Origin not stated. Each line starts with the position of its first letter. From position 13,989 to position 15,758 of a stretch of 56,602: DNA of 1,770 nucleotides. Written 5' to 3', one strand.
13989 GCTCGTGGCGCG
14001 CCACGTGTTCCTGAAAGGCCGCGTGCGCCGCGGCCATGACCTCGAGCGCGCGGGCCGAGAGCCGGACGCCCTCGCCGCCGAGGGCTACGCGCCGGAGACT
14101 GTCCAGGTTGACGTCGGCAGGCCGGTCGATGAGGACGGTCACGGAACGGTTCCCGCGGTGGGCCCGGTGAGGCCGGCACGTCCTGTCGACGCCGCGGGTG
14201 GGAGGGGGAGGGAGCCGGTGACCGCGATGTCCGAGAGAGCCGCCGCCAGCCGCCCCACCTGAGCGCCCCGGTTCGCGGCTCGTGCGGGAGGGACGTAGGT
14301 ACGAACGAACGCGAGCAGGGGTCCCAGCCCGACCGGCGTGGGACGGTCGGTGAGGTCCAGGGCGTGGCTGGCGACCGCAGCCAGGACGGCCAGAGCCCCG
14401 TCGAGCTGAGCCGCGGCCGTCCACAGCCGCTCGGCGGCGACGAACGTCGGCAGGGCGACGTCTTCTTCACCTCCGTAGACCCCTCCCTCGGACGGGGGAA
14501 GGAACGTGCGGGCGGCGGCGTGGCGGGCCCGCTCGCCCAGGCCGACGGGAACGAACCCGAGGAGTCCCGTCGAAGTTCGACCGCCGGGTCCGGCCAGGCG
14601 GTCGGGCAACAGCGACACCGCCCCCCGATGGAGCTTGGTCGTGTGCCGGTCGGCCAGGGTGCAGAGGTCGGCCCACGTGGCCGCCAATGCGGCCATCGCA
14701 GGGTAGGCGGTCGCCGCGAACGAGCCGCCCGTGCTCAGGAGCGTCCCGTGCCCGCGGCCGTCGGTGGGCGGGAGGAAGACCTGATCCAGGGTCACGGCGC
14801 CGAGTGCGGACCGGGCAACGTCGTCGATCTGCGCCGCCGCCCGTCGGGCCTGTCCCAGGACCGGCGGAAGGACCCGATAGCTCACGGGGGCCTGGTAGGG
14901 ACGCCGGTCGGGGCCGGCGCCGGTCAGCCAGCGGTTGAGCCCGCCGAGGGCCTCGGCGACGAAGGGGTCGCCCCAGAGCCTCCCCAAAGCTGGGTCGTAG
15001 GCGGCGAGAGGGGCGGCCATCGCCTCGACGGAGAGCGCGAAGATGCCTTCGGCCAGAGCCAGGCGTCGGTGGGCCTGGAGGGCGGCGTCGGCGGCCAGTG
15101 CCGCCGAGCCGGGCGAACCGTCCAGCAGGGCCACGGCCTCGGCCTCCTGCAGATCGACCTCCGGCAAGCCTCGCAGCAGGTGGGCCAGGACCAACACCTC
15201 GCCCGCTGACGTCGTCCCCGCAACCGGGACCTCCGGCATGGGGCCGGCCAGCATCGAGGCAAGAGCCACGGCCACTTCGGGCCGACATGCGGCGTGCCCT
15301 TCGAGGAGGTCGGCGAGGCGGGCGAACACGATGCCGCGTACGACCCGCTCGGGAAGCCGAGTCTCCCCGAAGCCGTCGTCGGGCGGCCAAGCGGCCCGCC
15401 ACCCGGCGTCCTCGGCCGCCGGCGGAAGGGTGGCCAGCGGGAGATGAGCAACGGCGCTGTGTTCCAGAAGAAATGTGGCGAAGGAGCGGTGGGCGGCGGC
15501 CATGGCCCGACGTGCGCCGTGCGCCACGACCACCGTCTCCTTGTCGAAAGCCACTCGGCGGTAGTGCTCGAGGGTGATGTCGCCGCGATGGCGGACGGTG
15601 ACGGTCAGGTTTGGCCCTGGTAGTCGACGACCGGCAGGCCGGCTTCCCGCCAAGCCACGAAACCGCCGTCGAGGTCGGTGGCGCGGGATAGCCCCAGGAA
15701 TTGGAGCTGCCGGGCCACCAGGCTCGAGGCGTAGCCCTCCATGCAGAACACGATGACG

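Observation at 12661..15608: Translationally coupled pair of HAL/PAL-fold lyase paralogues that both lack the MIO-forming Ala-Ser-Gly triad (possible heteromeric MIO-less lyase)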

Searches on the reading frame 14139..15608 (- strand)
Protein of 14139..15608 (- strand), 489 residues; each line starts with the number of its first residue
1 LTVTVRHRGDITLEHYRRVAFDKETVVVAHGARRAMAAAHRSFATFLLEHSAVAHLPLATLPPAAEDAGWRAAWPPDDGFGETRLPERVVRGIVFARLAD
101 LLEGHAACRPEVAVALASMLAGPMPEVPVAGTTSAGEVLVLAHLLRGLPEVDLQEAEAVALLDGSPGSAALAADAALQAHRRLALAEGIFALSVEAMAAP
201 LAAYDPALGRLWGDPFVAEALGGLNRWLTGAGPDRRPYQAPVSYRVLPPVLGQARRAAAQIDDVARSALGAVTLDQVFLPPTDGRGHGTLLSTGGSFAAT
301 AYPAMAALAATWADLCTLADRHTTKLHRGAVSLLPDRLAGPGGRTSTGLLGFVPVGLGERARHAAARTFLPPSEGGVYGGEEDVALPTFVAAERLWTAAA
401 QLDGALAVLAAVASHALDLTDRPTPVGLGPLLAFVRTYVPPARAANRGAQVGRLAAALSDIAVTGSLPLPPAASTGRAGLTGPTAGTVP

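Call 7: search_protein_families(library=pfam, proteins=[window:14139-15608:-], max_evalue=0.01)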
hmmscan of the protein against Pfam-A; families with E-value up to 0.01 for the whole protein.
window:14139-15608:- (489 aa): 1 family
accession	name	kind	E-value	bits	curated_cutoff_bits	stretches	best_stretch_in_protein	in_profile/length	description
PF00221.24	Lyase_aromatic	-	1e-29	104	27.3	1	84-424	81-451/466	Aromatic amino acid lyase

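Call 8: search_protein_families(library=ncbifam, proteins=[window:14139-15608:-], max_evalue=0.01)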
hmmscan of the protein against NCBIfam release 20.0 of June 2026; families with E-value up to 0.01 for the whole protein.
window:14139-15608:- (489 aa): 5 families
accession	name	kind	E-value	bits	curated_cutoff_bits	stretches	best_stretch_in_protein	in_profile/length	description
NF006871.0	PRK09367.1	subfamily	4.3e-21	75.2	524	2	147-422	180-454/505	histidine ammonia-lyase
TIGR01225.1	hutH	equivalog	2.4e-20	72.5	539.15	2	147-441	177-471/506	histidine ammonia-lyase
TIGR01226.1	phe_am_lyase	equivalog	1.6e-09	36.6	519.15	2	81-137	123-180/680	phenylalanine ammonia-lyase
TIGR04475.1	Phe_D_beta_mut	equivalog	0.00024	19.9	800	0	147-208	179-240/510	phenylalanine aminomutase (D-beta-phenylalanine forming)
TIGR03832.1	Tyr_2_3_mutase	equivalog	0.00057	18.5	501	1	87-144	89-148/507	tyrosine 2,3-aminomutase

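Call 10: search_solved_structures(query=window:14139-15608:-, max_evalue=0.001, show_alignments=2)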
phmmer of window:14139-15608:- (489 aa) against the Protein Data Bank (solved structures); distinct sequences matched with E-value up to 0.001: 4.
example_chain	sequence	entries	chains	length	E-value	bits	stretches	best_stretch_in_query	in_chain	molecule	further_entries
1y2m_A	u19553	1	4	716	1.2e-06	31.3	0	82-144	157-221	Phenylalanine ammonia-lyase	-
6v6h_A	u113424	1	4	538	1.3e-06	31.2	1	147-350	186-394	Histidine ammonia-lyase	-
1t6j_A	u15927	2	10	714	5.8e-06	29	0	82-136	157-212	phenylalanine ammonia-lyase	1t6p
7tqr_A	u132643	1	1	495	3.1e-05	26.6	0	146-346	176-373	Probable histidine ammonia-lyase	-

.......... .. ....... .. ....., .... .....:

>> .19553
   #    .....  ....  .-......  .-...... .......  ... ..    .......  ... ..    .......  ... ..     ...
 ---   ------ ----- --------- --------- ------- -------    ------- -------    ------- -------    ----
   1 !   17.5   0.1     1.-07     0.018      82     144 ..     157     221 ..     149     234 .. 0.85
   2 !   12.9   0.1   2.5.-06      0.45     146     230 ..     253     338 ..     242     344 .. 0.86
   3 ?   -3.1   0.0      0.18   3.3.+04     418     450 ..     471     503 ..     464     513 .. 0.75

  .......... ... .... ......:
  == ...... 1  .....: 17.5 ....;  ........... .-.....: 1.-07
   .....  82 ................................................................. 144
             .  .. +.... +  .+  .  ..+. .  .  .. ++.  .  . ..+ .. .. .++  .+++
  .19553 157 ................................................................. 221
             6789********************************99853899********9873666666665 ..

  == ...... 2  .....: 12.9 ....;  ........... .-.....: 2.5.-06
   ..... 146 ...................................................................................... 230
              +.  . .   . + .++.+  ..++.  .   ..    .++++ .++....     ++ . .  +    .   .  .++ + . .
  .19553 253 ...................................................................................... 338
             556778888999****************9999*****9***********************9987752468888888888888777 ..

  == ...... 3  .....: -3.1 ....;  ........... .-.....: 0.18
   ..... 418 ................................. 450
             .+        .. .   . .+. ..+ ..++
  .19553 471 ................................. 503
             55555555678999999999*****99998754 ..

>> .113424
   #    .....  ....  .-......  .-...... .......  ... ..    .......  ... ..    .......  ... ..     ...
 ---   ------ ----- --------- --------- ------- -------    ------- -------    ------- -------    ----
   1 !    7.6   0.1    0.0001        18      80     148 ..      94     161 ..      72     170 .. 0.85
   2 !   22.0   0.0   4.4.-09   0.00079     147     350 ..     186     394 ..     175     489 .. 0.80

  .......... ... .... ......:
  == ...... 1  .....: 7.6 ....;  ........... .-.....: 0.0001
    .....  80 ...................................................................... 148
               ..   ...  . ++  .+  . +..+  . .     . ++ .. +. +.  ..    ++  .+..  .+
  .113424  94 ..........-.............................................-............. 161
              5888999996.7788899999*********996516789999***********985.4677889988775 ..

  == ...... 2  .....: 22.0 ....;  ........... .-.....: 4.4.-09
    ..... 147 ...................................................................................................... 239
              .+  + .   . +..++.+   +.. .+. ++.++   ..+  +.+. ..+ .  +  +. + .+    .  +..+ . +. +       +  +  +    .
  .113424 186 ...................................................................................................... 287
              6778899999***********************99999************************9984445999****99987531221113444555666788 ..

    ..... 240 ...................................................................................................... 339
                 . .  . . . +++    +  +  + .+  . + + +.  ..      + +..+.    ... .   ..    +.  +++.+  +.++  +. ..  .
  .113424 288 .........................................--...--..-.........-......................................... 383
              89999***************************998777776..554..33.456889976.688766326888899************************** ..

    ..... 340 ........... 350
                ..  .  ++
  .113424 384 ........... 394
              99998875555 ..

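Call 49: find_homologous_proteins(query=window:14139-15608:-, max_evalue=1e-20)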
Query window:14139-15608:- (489 aa): 730 proteins with E <= 1e-20 among 8000 candidates; the best 120 are listed.
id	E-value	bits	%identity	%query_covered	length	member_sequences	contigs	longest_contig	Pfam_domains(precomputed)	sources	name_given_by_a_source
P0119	1.9e-288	975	100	94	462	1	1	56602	PF00221.25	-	-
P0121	4.6e-132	460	55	96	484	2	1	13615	PF00221.25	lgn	-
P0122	1.8e-129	451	54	96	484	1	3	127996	PF00221.25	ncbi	ncbi:MAG: aromatic amino acid lyase [Acidimicrobiales bacterium]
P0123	5.5e-128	446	53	94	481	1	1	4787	PF00221.25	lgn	-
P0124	7.0e-128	446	53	96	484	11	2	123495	PF00221.25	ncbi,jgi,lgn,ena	jgi:histidine ammonia-lyase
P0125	1.1e-123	432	53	95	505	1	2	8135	PF00221.25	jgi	-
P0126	1.0e-122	429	51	99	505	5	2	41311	PF00221.25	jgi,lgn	-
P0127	2.6e-122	428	51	95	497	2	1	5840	PF00221.25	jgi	jgi:histidine ammonia-lyase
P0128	2.4e-119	418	50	95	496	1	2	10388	PF00221.25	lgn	-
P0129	1.0e-117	412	50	95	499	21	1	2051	PF00221.25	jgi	jgi:histidine ammonia-lyase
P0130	4.2e-116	407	50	96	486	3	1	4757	PF00221.25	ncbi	-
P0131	6.6e-115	403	51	95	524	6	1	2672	PF00221.25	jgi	jgi:histidine ammonia-lyase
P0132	2.2e-114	401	54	90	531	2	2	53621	PF00221.25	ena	-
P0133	1.5e-112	395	52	97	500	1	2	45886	PF00221.25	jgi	jgi:histidine ammonia-lyase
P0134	1.6e-112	395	54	83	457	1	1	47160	PF00221.25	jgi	jgi:histidine ammonia-lyase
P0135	6.0e-112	393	51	94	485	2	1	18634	PF00221.25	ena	-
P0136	5.0e-110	387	46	96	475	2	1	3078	PF00221.25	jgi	jgi:histidine ammonia-lyase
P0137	8.0e-110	386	48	90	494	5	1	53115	PF00221.25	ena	-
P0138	6.0e-109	384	48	96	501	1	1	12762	PF00221.25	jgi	jgi:histidine ammonia-lyase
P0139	5.1e-108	380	49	81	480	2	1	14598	PF00221.25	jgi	jgi:histidine ammonia-lyase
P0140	1.0e-107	379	47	96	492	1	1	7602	PF00221.25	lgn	-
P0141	1.3e-107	379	51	90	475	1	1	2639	PF00221.25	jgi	jgi:histidine ammonia-lyase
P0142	5.9e-107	377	47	95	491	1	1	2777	PF00221.25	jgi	jgi:histidine ammonia-lyase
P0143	1.7e-106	375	47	96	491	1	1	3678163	PF00221.25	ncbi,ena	-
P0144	2.8e-106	375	46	96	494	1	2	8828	PF00221.25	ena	-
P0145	6.6e-106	373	46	96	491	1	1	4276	PF00221.25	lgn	-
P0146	7.4e-106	373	47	95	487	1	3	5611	PF00221.25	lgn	-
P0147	9.3e-106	373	49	96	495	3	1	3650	PF00221.25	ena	-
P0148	1.3e-105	373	50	98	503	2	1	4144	PF00221.25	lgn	-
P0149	6.1e-105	370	50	90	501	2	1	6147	PF00221.25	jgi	jgi:histidine ammonia-lyase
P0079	8.1e-105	370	47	95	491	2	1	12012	PF00221.25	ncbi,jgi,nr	ncbi:MAG TPA: aromatic amino acid lyase [Acidimicrobiales bacterium]|nr:aromatic amino acid lyase [A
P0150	1.5e-104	369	48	95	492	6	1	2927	PF00221.25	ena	-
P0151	1.8e-104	369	48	91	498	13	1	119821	PF00221.25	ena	-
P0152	2.7e-104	368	48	96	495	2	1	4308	PF00221.25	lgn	-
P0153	9.0e-104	366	46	97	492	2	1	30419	PF00221.25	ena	-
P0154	9.4e-104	366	45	96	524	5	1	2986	PF00221.25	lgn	-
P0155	6.9e-103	364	48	96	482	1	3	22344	PF00221.25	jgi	jgi:histidine ammonia-lyase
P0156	1.6e-102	362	47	97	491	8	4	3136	PF00221.25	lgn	-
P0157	2.9e-102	361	48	96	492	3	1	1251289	PF00221.25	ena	-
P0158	9.4e-102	360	48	96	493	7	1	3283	PF00221.25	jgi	jgi:histidine ammonia-lyase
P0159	1.4e-101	359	46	96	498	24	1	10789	PF00221.25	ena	-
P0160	3.0e-101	358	48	96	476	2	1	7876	PF00221.25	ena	-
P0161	3.1e-101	358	47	97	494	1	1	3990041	PF00221.25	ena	-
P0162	2.6e-100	355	48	95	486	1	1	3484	PF00221.25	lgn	-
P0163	1.7e-99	352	43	100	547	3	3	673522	PF00221.25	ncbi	ncbi:MAG: aromatic amino acid lyase [Alphaproteobacteria bacterium]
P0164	2.0e-99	352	47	90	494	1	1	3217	PF00221.25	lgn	-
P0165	3.1e-99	351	46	96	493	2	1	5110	PF00221.25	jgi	jgi:histidine ammonia-lyase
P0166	1.2e-98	350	49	90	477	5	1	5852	PF00221.25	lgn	-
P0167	1.6e-98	349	52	78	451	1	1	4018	PF00221.25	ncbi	-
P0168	1.9e-98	349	47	90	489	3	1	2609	PF00221.25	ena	-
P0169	2.2e-98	349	48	90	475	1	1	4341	PF00221.25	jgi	jgi:histidine ammonia-lyase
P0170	2.3e-98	349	48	96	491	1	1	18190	PF00221.25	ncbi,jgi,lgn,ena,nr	ncbi:MAG TPA: aromatic amino acid lyase [Acidimicrobiales bacterium]|nr:aromatic amino acid lyase [A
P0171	3.7e-98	348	49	90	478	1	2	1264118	PF00221.25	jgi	jgi:histidine ammonia-lyase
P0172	4.7e-98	348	46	96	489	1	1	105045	PF00221.25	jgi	jgi:histidine ammonia-lyase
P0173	5.6e-98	347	45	96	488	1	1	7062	PF00221.25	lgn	-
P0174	6.0e-98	347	47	88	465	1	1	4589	PF00221.25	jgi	jgi:histidine ammonia-lyase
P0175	8.8e-98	347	47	96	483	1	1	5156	PF00221.25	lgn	-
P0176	8.9e-98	347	46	95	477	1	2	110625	PF00221.25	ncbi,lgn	ncbi:MAG: aromatic amino acid lyase [Kiloniellaceae bacterium]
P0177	2.0e-97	345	44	97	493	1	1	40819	PF00221.25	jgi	jgi:histidine ammonia-lyase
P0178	3.3e-97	345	46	96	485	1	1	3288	PF00221.25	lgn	-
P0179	3.7e-97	345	44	98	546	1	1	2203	PF00221.25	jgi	-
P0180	4.7e-97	344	47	90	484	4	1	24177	PF00221.25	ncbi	ncbi:MAG: aromatic amino acid lyase [Kiloniellales bacterium]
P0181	5.4e-97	344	48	94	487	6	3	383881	PF00221.25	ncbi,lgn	ncbi:MAG: aromatic amino acid lyase [Alphaproteobacteria bacterium]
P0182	5.8e-97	344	48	95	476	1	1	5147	PF00221.25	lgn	-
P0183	1.1e-96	343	46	90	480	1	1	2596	PF00221.25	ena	-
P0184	1.2e-96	343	48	90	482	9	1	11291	PF00221.25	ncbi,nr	ncbi:MAG TPA: aromatic amino acid lyase [Methylomirabilota bacterium]|nr:aromatic amino acid lyase [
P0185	1.4e-96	343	49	89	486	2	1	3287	PF00221.25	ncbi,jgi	-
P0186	1.6e-96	343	50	91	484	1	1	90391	PF00221.25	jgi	jgi:histidine ammonia-lyase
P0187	1.8e-96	342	47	94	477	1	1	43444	PF00221.25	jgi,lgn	jgi:histidine ammonia-lyase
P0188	2.5e-96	342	46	96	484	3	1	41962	PF00221.25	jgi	jgi:histidine ammonia-lyase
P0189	2.6e-96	342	45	97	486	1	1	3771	PF00221.25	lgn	-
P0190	2.7e-96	342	47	94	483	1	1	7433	PF00221.25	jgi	-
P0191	4.0e-96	341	54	75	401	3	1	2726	PF00221.25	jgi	-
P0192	4.4e-96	341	48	90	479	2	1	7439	PF00221.25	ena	-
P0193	6.5e-96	341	46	96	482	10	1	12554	PF00221.25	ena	-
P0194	7.1e-96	340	45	96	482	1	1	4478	PF00221.25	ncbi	-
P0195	1.0e-95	340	45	97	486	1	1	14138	PF00221.25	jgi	jgi:histidine ammonia-lyase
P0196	1.3e-95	340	47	94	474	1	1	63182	PF00221.25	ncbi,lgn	-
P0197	1.6e-95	339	48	94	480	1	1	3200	PF00221.25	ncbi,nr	ncbi:MAG: aromatic amino acid lyase [Rhodospirillaceae bacterium]|nr:aromatic amino acid lyase [Rhod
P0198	1.8e-95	339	48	96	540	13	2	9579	PF00221.25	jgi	jgi:histidine ammonia-lyase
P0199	2.5e-95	339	48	91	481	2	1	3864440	PF00221.25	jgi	jgi:histidine ammonia-lyase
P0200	3.1e-95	338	48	94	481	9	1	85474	PF00221.25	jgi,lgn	jgi:histidine ammonia-lyase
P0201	3.1e-95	338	49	94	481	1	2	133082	PF00221.25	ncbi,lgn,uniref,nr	ncbi:histidine ammonia-lyase [Tistlia consotensis]|uniref:Histidine ammonia-lyase n=1 Tax=Tistlia co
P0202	3.8e-95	338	47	91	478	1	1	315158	PF00221.25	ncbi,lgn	-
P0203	4.6e-95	338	47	94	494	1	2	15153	PF00221.25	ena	-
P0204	5.1e-95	338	47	94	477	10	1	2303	PF00221.25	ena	-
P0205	6.8e-95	337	43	96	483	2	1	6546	PF00221.25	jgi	-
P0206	1.1e-94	337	46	96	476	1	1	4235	PF00221.25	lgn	-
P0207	1.1e-94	336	48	89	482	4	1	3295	PF00221.25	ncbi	-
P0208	2.2e-94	336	48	80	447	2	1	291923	PF00221.25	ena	-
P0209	3.7e-94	335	46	93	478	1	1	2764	PF00221.25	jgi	-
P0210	3.7e-94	335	45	95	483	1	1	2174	PF00221.25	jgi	jgi:histidine ammonia-lyase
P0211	4.5e-94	334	48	90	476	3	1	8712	PF00221.25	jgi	-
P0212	4.7e-94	334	47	90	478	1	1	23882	PF00221.25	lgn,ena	-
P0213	6.9e-94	334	48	88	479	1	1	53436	PF00221.25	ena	-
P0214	1.1e-93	333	46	93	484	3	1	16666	PF00221.25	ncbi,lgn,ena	-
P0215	1.1e-93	333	45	91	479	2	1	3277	PF00221.25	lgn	-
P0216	1.4e-93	333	46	93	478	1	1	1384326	PF00221.25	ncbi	ncbi:aromatic amino acid lyase [Dongia sp. agr-C8]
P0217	1.6e-93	333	45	97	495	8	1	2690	PF00221.25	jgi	jgi:histidine ammonia-lyase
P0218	2.0e-93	332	45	96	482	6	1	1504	PF00221.25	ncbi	-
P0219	2.5e-93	332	47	91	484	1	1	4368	PF00221.25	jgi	jgi:histidine ammonia-lyase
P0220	3.8e-93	331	49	90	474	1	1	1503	PF00221.25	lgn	-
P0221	4.6e-93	331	47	87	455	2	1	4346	PF00221.25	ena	-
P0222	5.2e-93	331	49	96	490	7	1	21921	PF00221.25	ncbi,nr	ncbi:MAG TPA: aromatic amino acid lyase [Streptosporangiaceae bacterium]|nr:aromatic amino acid lyas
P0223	6.5e-93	331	44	91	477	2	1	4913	PF00221.25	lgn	-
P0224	6.6e-93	331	45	96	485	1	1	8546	PF00221.25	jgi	jgi:histidine ammonia-lyase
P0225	6.9e-93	331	45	96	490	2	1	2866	PF00221.25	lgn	-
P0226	7.3e-93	330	45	90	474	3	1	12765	PF00221.25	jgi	-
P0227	7.9e-93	330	45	93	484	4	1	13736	PF00221.25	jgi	-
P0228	1.2e-92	330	45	91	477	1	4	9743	PF00221.25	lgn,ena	-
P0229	1.7e-92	329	44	97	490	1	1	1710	PF00221.25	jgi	jgi:histidine ammonia-lyase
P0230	2.2e-92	329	48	90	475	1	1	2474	PF00221.25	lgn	-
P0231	2.2e-92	329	55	75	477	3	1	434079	PF00221.25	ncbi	ncbi:MAG: aromatic amino acid lyase [Dongiaceae bacterium]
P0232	2.7e-92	329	48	96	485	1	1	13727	PF00221.25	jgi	jgi:histidine ammonia-lyase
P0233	2.8e-92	329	45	93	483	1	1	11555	PF00221.25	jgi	jgi:histidine ammonia-lyase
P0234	2.9e-92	329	48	90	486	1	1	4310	PF00221.25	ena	-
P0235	3.9e-92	328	44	94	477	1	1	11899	PF00221.25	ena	-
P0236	4.0e-92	328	47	94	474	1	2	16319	PF00221.25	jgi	jgi:histidine ammonia-lyase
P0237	4.2e-92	328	45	94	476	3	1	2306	PF00221.25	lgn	-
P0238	5.3e-92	328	45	95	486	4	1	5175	PF00221.25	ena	-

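Call 56: find_encoding_contigs(protein=P0128, flank=6000, max_places=1)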
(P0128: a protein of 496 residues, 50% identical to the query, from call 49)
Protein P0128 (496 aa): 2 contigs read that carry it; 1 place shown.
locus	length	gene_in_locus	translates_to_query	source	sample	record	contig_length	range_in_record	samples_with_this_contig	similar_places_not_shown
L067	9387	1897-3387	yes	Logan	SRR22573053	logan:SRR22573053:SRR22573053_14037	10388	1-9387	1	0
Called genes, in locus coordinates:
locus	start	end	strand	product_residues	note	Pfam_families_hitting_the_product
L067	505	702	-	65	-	-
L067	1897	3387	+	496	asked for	PF00221:Lyase_aromatic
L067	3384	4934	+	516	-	PF00221:Lyase_aromatic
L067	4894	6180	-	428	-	PF01321:Creatinase_N, PF00557:Peptidase_M24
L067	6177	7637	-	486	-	PF00221:Lyase_aromatic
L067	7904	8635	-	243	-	PF00392:GntR, PF07729:FCD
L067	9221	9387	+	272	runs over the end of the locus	PF23169:HalD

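Call 57: find_encoding_contigs(protein=P0139, flank=6000, max_places=1)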
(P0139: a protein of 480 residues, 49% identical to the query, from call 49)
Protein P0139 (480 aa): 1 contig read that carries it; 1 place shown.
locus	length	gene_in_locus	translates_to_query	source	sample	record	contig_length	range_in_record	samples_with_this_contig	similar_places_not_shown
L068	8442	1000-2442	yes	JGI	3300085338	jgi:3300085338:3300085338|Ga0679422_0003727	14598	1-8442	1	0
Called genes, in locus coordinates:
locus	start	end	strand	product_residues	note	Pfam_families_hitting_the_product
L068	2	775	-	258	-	?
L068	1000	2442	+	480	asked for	PF00221:Lyase_aromatic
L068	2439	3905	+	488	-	PF00221:Lyase_aromatic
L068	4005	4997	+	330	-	PF01408:GFO_IDH_MocA, PF22725:GFO_IDH_MocA_C3, PF02894:GFO_IDH_MocA_C (weak)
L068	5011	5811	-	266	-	PF00106:adh_short, PF08659:KR, PF23441:SDR (weak), PF01370:Epimerase, PF13561:adh_short_C2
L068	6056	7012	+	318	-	PF19300:BPD_transp_1_N, PF00528:BPD_transp_1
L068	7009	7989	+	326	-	PF00528:BPD_transp_1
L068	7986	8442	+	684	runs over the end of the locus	PF00005:ABC_tran, PF02463:SMC_N (faint), PF13191:AAA_16 (faint), PF00004:AAA (faint), PF13304:AAA_21 (weak), PF08352:oligo_HPY, PF00005:ABC_tran, PF08352:oligo_HPY, +1 more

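Call 58: find_encoding_contigs(protein=P0222, flank=8000, max_places=1)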
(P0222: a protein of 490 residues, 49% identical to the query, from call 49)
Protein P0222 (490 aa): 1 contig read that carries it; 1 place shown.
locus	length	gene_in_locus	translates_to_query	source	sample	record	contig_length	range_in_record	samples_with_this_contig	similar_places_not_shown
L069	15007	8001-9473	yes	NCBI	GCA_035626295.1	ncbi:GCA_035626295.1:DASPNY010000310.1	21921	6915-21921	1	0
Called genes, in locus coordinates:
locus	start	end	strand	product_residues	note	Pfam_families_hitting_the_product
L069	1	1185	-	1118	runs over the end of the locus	PF13365:Trypsin_2, PF13424:TPR_12, PF13374:TPR_10, PF13424:TPR_12, PF13374:TPR_10, PF13424:TPR_12, PF13374:TPR_10, PF13424:TPR_12, +6 more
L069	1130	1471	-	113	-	PF19493:Trypco1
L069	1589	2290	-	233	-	PF13560:HTH_31, PF01381:HTH_3, PF12900:Pyridox_ox_2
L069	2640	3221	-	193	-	PF10604:Polyketide_cyc2, PF03364:Polyketide_cyc (weak)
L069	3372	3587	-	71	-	PF14512:TM1586_NiRdase (faint), PF00881:Nitroreductase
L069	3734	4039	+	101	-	PF09339:HTH_IclR (faint), PF01022:HTH_5, PF12802:MarR_2, PF12840:HTH_20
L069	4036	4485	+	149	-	PF10604:Polyketide_cyc2 (weak), PF08327:AHSA1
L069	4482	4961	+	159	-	PF10604:Polyketide_cyc2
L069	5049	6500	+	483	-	PF00221:Lyase_aromatic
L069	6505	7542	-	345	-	PF02574:S-methyl_trans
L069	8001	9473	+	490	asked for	PF00221:Lyase_aromatic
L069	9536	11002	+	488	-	PF00221:Lyase_aromatic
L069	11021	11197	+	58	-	-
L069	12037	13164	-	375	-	-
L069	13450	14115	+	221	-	PF27531:MT3502_N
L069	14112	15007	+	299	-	?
